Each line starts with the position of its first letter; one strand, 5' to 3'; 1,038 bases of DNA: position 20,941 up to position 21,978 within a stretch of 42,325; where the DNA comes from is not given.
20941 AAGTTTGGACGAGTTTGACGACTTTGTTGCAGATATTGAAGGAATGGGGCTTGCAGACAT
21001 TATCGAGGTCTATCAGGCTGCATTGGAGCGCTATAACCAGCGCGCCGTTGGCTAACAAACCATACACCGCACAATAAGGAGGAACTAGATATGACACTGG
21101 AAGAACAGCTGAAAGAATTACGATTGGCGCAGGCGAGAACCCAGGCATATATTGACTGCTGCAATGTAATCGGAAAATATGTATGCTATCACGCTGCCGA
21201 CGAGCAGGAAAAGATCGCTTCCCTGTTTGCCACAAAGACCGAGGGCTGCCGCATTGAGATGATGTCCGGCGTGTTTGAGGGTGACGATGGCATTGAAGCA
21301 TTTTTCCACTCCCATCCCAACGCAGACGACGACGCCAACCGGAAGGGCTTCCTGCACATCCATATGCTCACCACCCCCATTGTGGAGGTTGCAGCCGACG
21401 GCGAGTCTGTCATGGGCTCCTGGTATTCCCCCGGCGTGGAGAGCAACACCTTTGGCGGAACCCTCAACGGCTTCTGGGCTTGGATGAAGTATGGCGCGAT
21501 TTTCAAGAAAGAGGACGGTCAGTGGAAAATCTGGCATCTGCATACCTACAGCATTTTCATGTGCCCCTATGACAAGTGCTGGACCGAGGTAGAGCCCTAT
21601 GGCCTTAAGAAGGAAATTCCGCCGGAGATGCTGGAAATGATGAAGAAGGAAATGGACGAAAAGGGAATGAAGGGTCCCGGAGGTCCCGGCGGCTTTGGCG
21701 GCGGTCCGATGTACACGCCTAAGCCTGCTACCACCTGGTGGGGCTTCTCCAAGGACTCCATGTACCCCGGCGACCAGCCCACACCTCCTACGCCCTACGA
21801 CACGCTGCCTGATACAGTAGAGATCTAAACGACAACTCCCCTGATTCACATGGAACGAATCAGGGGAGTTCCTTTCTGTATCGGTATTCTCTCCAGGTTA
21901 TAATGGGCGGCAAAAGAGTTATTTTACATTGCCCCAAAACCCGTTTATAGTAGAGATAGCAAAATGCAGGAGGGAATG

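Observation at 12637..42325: Five-fold iterated module of orphan solute-binding lipoprotein, NTF2/SnoaL-like paralogs and a dedicated regulator, with no importer membrane components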

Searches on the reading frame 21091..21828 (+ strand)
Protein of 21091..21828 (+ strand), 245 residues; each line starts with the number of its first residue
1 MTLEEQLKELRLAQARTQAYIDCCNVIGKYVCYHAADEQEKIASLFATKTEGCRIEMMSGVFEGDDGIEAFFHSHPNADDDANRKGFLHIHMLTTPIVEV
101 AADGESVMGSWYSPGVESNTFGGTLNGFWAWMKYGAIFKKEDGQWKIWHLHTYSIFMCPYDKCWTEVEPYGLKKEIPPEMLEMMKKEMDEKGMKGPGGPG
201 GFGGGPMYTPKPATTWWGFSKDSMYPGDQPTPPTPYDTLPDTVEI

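Call 4: search_protein_families(library=pfam, proteins=[window:21091-21828:+], max_evalue=0.1)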
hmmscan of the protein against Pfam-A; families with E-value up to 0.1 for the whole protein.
window:21091-21828:+ (245 aa): 1 family
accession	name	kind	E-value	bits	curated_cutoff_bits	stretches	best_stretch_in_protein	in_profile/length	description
PF13577.12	SnoaL_4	-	1.4e-12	48.1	24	1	22-151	8-126/126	SnoaL-like domain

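Call 11: find_homologous_proteins(query=A1)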
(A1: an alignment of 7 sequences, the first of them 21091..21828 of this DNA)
Query A1 (7 sequences) (245 aa, profile of the alignment): 157 proteins with E <= 0.001 among 1878 candidates; the best 120 are listed.
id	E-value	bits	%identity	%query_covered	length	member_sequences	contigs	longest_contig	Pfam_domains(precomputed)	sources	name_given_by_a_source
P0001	2.8e-74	268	29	25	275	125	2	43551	-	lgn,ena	-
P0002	8.3e-71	257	27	30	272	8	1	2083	-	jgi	jgi:hypothetical protein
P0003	1.2e-68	250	29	56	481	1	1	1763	PF13577.13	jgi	-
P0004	2.4e-68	248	35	25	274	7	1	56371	-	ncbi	-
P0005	1.1e-67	246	91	100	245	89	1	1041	PF13577.13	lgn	-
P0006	7.0e-67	244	28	29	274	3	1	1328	-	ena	-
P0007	4.0e-64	235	29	25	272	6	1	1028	-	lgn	-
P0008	2.3e-63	232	28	29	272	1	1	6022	-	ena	-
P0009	8.5e-60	220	79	100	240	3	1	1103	PF13577.13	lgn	-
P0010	2.4e-56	209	100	72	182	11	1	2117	PF13577.13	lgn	-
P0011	7.5e-55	204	32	62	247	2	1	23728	PF13577.13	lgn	-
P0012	6.1e-54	201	99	61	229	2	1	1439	PF13577.13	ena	-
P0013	1.3e-53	200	86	86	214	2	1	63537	PF13577.13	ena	-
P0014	1.2e-51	194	34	68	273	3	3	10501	PF13577.13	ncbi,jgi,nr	ncbi:MAG: hypothetical protein H6Q67_1598 [Firmicutes bacterium]|nr:hypothetical protein [Bacillota 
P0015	8.2e-50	188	37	67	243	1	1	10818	PF13577.13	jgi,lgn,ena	-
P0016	1.6e-49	187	53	33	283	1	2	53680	PF13577.13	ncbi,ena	-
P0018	6.2e-48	182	34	67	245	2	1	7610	PF13577.13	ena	-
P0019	4.8e-47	179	31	96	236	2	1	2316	PF13577.13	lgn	-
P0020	1.1e-46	177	30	63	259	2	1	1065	PF13577.13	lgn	-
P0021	7.8e-46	175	27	99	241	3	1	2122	PF13577.13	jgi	jgi:hypothetical protein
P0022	1.7e-45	174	28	56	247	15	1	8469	PF13577.13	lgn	-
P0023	1.7e-45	174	30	69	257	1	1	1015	PF13577.13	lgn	-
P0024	4.1e-45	172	54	97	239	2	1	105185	PF13577.13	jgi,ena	-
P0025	4.3e-45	172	57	96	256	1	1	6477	PF13577.13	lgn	-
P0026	1.5e-44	171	29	68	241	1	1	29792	PF13577.13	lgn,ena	-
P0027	1.6e-44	170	26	62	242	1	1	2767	PF13577.13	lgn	-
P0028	2.2e-43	167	44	27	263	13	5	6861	PF13577.13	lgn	-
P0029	1.2e-42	164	32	65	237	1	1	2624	PF13577.13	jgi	jgi:hypothetical protein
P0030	1.5e-42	164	33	49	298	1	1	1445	PF13577.13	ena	-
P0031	2.9e-42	163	35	37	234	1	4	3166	PF13577.13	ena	-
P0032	4.1e-42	163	33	60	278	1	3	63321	PF13577.13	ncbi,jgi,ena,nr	ncbi:MAG: hypothetical protein H6Q74_1424 [Firmicutes bacterium]|nr:hypothetical protein [Bacillota 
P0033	4.2e-42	162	27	71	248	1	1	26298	PF13577.13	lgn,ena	-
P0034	5.8e-42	162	28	65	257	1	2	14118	PF13577.13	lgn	-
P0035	7.3e-42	162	25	98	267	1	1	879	PF13577.13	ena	-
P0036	8.8e-42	161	35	60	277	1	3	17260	PF13577.13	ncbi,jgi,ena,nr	ncbi:MAG: hypothetical protein H6Q73_4308 [Firmicutes bacterium]|nr:hypothetical protein [Bacillota 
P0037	1.8e-41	160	40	93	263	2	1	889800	PF13577.13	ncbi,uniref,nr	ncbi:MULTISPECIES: nuclear transport factor 2 family protein [unclassified Brenneria]|uniref:nuclear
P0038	4.6e-41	159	35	62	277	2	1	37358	PF13577.13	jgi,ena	-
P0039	5.8e-41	159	39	30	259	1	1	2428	PF13577.13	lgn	-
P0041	4.7e-40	156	32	62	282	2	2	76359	PF13577.13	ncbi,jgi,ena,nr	ncbi:MAG: hypothetical protein H6Q67_583 [Firmicutes bacterium]|nr:hypothetical protein [Bacillota b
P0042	1.2e-39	154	41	31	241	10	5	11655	PF13577.13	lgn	-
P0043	1.6e-39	154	36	97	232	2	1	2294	PF13577.13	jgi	-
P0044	1.9e-39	154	30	53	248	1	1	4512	PF13577.13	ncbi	-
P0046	3.0e-39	153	33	64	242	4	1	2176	PF13577.13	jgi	jgi:hypothetical protein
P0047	5.2e-39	152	29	56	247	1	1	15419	PF13577.13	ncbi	ncbi:MAG: nuclear transport factor 2 family protein [Agathobacter sp.]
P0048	1.3e-38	151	33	64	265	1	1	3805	PF13577.13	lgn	-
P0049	1.9e-38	150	34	65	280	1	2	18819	PF13577.13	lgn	-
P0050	2.8e-38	150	32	63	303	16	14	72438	PF13577.13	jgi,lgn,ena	jgi:hypothetical protein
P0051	3.1e-38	150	46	62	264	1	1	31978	PF13577.13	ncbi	ncbi:MAG: nuclear transport factor 2 family protein [Comamonas sp.]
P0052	4.0e-38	149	31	60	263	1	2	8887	PF13577.13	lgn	-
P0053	4.0e-38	149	39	47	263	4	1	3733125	PF13577.13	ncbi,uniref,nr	ncbi:nuclear transport factor 2 family protein [Acinetobacter baylyi]|uniref:nuclear transport facto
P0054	4.2e-38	149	38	72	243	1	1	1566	PF13577.13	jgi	jgi:hypothetical protein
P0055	9.3e-38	148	33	98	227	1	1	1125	PF13577.13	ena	-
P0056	2.5e-37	147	36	99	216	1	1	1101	PF13577.13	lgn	-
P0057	3.9e-37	146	49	33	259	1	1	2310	PF13577.13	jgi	jgi:hypothetical protein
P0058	4.5e-37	146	39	89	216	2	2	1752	PF13577.13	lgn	-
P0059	5.0e-37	146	29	96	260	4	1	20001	PF13577.13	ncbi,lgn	-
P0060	9.5e-37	145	35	36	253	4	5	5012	PF13577.13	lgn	-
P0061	2.0e-36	144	29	62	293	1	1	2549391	PF13577.13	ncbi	ncbi:MAG: nuclear transport factor 2 family protein [Pseudoxanthomonas sp.]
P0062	2.6e-36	143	26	65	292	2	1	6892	PF13577.13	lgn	-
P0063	3.2e-36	143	44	31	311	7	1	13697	PF13577.13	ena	-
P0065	5.3e-36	142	38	67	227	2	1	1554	PF13577.13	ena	-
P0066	7.1e-36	142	32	91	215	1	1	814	PF13577.13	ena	-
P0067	7.8e-36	142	29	55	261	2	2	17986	PF13577.13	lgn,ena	-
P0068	8.9e-36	142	39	36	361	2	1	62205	PF13405.13,PF13202.13,PF13577.13,PF00036.39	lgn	-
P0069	1.7e-35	141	31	64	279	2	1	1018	PF13577.13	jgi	-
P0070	1.7e-35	141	44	31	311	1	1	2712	PF13577.13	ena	-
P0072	2.3e-35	140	38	63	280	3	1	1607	PF13577.13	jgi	jgi:hypothetical protein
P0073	2.7e-35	140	24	97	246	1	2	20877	PF13577.13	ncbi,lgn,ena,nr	ncbi:MAG: nuclear transport factor 2 family protein [Oscillospiraceae bacterium]|nr:nuclear transpor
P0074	7.8e-35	139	29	98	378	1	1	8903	PF13202.13,PF13577.13,PF00036.39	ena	-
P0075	9.2e-35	138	31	62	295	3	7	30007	PF13577.13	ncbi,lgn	-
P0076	1.1e-34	138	33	67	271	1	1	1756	PF13577.13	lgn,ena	-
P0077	1.1e-34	138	35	59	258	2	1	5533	PF13577.13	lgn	-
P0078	2.3e-34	137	27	66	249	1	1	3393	PF13577.13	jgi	jgi:hypothetical protein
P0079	5.3e-34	136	28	49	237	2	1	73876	PF13577.13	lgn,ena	-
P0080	1.1e-33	135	48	33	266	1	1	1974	PF13577.13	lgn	-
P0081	1.2e-33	135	30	62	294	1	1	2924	PF13577.13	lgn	-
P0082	1.5e-33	134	30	62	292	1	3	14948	PF13577.13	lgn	-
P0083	2.0e-33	134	27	91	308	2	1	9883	PF13577.13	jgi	-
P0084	2.3e-33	134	33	64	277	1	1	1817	PF13577.13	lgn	-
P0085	2.5e-33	134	32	59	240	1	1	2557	PF13577.13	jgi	jgi:hypothetical protein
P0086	3.2e-33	133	39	69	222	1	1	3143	PF13577.13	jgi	-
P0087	3.4e-33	133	48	29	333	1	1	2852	PF13577.13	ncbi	-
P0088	5.3e-33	133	39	29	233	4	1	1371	PF13577.13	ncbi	-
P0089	6.5e-33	132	38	35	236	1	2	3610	PF13577.13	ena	-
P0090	1.2e-32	131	47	31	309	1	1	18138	PF13577.13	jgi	jgi:hypothetical protein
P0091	3.5e-32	130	41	33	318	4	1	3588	PF13577.13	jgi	-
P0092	4.6e-32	130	36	37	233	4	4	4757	PF13577.13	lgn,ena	-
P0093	6.4e-32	129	41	67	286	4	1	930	PF13577.13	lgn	-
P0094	6.4e-32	129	31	62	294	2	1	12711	PF13577.13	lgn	-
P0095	9.5e-32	129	48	31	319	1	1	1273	PF13577.13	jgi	-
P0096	9.6e-32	129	50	25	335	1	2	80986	PF13577.13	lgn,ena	-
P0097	1.1e-31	128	29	62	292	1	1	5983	PF13577.13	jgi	jgi:SnoaL-like domain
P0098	4.2e-31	126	28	53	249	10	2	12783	PF13577.13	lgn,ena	-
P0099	4.8e-31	126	43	31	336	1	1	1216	PF13577.13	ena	-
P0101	8.4e-31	125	28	99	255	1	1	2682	PF13577.13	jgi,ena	-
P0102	1.3e-30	125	32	58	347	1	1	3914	PF13577.13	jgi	jgi:hypothetical protein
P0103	1.4e-30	125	41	34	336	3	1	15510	PF13577.13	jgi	-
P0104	1.5e-30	125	42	25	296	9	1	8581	PF13577.13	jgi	-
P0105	1.6e-30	125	34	46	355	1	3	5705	PF13577.13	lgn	-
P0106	3.3e-30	123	31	61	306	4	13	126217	PF13577.13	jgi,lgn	jgi:hypothetical protein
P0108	8.4e-30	122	48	31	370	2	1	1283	PF13577.13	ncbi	-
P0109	1.1e-29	122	28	58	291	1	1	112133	PF13577.13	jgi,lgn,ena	-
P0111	1.6e-29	121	30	97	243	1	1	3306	PF13577.13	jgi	jgi:hypothetical protein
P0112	3.1e-29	120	48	31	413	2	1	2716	PF13577.13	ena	-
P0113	3.6e-29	120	31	53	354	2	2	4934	PF13577.13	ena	-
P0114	9.1e-29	119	33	37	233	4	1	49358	PF13577.13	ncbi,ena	-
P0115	1.0e-28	119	47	31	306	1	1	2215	PF13577.13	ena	-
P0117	1.5e-28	118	42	27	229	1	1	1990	PF13577.13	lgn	-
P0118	1.5e-27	115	47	31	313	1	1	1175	PF13577.13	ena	-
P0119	2.1e-26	111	41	26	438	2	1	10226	PF13202.13,PF13577.13,PF00036.39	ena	-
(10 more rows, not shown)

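Call 13: find_encoding_contigs(protein=P0053, flank=8000, max_places=3)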
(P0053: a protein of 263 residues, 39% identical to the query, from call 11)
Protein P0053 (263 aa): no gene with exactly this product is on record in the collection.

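Call 16: find_encoding_contigs(protein=P0004, flank=10000, max_places=3)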
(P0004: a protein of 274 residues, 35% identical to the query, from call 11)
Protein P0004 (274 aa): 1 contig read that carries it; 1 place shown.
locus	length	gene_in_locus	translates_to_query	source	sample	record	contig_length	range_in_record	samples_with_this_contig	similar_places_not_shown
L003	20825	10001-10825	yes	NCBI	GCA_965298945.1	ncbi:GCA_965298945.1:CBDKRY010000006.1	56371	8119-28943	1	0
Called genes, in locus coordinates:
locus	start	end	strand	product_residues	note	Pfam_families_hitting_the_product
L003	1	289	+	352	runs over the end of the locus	PF02163:Peptidase_M50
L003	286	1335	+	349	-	PF04551:GcpE, PF26540:GcpE_C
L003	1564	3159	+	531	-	PF03415:Peptidase_C11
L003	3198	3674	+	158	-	PF04525:LOR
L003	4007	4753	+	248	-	-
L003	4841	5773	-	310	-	PF00126:HTH_1, PF03466:LysR_substrate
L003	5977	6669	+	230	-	-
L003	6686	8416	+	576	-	PF01547:SBP_bac_1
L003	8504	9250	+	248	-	-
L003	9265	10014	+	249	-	-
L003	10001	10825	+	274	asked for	-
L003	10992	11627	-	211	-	PF13529:Peptidase_C39_2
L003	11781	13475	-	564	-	PF01946:Thi4 (weak), PF00890:FAD_binding_2, PF01266:DAO, PF01494:FAD_binding_3 (faint), PF01593:Amino_oxidase (faint), PF07992:Pyr_redox_2 (weak), PF12831:FAD_oxidored, PF13450:NAD_binding_8 (weak), +1 more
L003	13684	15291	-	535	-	PF06418:CTP_synth_N, PF00117:GATase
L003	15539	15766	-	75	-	PF01979:Amidohydro_1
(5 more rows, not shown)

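Call 17: find_encoding_contigs(protein=P0024, flank=10000, max_places=3)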
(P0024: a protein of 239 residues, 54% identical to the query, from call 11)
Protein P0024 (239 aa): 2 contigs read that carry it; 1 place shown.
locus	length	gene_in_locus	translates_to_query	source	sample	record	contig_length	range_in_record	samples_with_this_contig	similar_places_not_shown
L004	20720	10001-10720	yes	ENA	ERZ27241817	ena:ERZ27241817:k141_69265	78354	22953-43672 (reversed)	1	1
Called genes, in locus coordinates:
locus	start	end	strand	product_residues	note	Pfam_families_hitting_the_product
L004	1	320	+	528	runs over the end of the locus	PF12960:DUF3849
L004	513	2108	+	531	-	PF18840:LPD25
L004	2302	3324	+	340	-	PF14195:DUF4316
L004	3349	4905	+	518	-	PF19854:DUF6329, PF07275:ArdA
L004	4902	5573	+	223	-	-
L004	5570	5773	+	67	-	PF14203:TTRAP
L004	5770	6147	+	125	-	PF21983:NikA-like, PF05713:MobC (faint)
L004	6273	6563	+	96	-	PF18956:DUF5699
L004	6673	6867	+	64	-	PF14203:TTRAP (weak)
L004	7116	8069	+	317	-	PF00126:HTH_1, PF03466:LysR_substrate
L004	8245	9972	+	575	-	-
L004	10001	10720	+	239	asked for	PF13577:SnoaL_4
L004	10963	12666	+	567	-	-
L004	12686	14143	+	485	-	PF00890:FAD_binding_2, PF01266:DAO, PF07992:Pyr_redox_2, PF12831:FAD_oxidored, PF13450:NAD_binding_8 (weak)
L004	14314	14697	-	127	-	PF01381:HTH_3, PF12844:HTH_19 (weak), PF13560:HTH_31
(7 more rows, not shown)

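Call 18: find_encoding_contigs(protein=P0037, flank=10000, max_places=2)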
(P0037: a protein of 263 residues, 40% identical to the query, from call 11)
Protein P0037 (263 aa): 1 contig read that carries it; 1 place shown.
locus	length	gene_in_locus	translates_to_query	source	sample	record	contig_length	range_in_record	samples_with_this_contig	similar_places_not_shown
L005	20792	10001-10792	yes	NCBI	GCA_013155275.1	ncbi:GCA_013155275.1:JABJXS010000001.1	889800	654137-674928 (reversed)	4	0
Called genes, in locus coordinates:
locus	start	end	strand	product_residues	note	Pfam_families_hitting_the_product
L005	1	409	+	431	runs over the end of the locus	PF07690:MFS_1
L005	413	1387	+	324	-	PF00389:2-Hacid_dh, PF02826:2-Hacid_dh_C, PF03446:NAD_binding_2 (weak)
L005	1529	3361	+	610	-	PF00920:ILVD_EDD_N, PF24877:ILV_EDD_C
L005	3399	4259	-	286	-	PF02678:Pirin, PF05726:Pirin_C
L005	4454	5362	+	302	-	PF00126:HTH_1, PF03466:LysR_substrate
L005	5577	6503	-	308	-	PF00126:HTH_1, PF03466:LysR_substrate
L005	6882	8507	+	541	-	PF00890:FAD_binding_2, PF01134:GIDA (faint), PF01266:DAO, PF03486:HI0933_like (faint), PF07992:Pyr_redox_2, PF12831:FAD_oxidored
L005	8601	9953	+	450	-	PF04966:OprB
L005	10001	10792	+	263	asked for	PF13577:SnoaL_4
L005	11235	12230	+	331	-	PF00378:ECH_1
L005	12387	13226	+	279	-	PF05853:BKACE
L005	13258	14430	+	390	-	PF00108:Thiolase_N, PF02803:Thiolase_C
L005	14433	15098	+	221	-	PF01144:CoA_trans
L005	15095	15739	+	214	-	PF01144:CoA_trans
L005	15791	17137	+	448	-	PF07690:MFS_1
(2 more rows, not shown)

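Call 21: find_encoding_contigs(protein=P0016, flank=8000, max_places=2)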
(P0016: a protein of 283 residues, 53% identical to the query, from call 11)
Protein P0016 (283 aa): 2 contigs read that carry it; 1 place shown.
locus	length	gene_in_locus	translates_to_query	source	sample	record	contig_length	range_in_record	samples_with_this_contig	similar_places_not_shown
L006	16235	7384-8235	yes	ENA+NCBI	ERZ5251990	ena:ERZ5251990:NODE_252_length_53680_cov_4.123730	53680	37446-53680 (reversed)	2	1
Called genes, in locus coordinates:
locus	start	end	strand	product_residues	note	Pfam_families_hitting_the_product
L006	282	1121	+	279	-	PF12833:HTH_18, PF00165:HTH_AraC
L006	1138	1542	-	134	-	PF07291:MauE, PF07681:DoxX, PF13564:DoxX_2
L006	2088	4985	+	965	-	PF13620:CarboxypepD_reg (weak), PF13715:CarbopepD_reg_2, PF07715:Plug, PF00593:TonB_dep_Rec_b-barrel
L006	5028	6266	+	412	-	PF00083:Sugar_tr (faint), PF12832:MFS_1_like, PF07690:MFS_1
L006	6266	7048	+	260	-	PF00106:adh_short, PF13561:adh_short_C2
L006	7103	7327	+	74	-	-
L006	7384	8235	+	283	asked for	PF13577:SnoaL_4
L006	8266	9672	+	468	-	PF01565:FAD_binding_4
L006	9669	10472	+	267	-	PF13577:SnoaL_4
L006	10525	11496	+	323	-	PF00903:Glyoxalase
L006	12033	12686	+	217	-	PF00326:Peptidase_S9, PF02129:Peptidase_S15 (faint), PF12146:Hydrolase_4 (faint)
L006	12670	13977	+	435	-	PF00815:Histidinol_dh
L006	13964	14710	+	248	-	PF00106:adh_short, PF08659:KR, PF01370:Epimerase, PF13561:adh_short_C2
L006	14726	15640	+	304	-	PF01557:FAA_hydrolase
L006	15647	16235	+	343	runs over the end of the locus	PF08450:SGL, PF24684:Vgb_lyase (faint)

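Call 22: find_encoding_contigs(protein=P0041, flank=8000, max_places=2)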
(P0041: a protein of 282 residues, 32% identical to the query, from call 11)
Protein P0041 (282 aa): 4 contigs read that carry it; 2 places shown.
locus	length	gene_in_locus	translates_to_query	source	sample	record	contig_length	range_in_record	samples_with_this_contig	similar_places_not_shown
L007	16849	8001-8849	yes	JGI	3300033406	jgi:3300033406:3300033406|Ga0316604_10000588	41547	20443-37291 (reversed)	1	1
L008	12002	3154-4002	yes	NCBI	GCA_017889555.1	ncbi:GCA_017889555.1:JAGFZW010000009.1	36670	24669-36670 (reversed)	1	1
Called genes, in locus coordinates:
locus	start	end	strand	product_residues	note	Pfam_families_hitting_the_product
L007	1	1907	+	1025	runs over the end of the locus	PF00873:ACR_tran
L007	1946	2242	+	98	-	-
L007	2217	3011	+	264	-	PF04199:Cyclase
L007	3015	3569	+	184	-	PF02627:CMD (weak)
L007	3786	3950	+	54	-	-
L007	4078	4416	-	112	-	PF13560:HTH_31, PF12844:HTH_19, PF01381:HTH_3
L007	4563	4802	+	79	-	PF13560:HTH_31, PF01381:HTH_3 (weak)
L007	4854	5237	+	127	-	-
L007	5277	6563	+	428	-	PF00395:SLH (weak)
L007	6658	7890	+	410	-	PF00395:SLH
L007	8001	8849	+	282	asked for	PF13577:SnoaL_4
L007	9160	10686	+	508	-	PF13231:PMT_2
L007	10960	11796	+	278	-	PF12844:HTH_19, PF13560:HTH_31, PF01381:HTH_3, PF03848:TehB, PF13489:Methyltransf_23 (weak), PF13649:Methyltransf_25, PF08241:Methyltransf_11 (weak)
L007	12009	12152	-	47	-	-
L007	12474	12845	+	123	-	PF00072:Response_reg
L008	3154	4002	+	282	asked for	PF13577:SnoaL_4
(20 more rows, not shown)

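Call 23: find_encoding_contigs(protein=P0050, flank=8000, max_places=3)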
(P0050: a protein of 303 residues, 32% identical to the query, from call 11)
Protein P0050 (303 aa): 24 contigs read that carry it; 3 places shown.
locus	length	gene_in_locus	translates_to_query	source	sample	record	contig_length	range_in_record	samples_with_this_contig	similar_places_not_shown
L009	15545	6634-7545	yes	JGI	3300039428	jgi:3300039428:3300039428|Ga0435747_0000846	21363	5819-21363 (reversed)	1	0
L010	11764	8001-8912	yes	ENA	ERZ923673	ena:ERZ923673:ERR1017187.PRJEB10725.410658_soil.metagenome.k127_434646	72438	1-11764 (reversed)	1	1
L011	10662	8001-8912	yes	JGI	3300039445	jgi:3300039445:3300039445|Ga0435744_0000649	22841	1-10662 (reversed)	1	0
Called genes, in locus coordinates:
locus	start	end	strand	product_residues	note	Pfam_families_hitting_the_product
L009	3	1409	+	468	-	?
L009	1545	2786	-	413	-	-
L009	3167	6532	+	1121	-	PF13620:CarboxypepD_reg, PF13715:CarbopepD_reg_2 (weak), PF25183:OMP_b-brl_4, PF00593:TonB_dep_Rec_b-barrel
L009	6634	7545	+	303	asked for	PF13577:SnoaL_4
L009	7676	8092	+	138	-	PF13833:EF-hand_8 (faint), PF13499:EF-hand_7 (faint), PF00036:EF-hand_1 (faint), PF13405:EF-hand_6 (faint), PF13202:EF-hand_5 (faint)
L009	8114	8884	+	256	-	PF00106:adh_short, PF08659:KR, PF13561:adh_short_C2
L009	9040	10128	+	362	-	PF00589:Phage_integrase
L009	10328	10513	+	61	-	-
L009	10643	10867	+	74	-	-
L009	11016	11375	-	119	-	-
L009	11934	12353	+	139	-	-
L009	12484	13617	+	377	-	PF05065:Phage_capsid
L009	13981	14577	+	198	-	-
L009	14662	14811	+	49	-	-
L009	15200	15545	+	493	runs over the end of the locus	-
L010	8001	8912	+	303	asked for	PF13577:SnoaL_4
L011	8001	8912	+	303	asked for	PF13577:SnoaL_4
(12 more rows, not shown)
